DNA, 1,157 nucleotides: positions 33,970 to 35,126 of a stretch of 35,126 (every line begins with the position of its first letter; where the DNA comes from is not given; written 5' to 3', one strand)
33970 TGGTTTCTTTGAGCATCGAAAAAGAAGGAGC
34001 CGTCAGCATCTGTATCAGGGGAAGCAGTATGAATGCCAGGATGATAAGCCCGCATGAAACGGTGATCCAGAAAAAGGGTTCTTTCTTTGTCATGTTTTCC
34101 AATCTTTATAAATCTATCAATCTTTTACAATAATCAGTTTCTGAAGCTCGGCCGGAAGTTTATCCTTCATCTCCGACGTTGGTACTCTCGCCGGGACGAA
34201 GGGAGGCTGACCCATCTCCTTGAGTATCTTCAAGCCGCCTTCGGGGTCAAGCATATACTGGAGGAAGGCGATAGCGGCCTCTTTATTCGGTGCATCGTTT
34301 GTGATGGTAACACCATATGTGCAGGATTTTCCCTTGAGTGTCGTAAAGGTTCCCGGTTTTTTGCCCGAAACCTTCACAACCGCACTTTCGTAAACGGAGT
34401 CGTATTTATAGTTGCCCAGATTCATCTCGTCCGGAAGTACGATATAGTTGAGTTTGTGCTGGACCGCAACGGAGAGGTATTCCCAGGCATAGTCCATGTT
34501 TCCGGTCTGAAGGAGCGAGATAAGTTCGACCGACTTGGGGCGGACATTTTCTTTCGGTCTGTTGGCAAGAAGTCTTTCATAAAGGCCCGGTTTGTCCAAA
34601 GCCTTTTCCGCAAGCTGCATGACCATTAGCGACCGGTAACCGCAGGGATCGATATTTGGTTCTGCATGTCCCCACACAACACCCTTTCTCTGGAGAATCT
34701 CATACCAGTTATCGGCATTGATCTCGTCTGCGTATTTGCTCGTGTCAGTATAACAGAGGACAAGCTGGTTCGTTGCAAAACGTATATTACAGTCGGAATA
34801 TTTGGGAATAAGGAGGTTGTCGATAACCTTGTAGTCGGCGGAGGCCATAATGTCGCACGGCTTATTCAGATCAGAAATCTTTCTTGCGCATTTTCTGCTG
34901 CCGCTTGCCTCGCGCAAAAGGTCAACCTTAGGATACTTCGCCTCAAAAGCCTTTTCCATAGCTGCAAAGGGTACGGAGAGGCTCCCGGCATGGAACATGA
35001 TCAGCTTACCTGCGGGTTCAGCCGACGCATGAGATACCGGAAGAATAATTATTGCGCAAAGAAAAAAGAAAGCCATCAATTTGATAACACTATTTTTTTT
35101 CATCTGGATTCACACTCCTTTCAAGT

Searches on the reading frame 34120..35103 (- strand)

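Call 80: search_protein_families(library=pfam, proteins=[window:34120-35103:-], max_evalue=0.001)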
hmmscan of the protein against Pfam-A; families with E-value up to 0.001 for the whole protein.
window:34120-35103:- (328 aa): 3 families
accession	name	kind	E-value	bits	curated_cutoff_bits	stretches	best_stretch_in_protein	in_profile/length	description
PF13531.11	SBP_bac_11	-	8.8e-26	91.5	25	1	36-289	3-217/227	Bacterial extracellular solute-binding protein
PF01547.30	SBP_bac_1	-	1e-09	39.3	26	1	49-289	14-305/307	Bacterial extracellular solute-binding protein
PF13416.11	SBP_bac_8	-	0.00013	22.4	27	1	243-314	212-273/279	Bacterial extracellular solute-binding protein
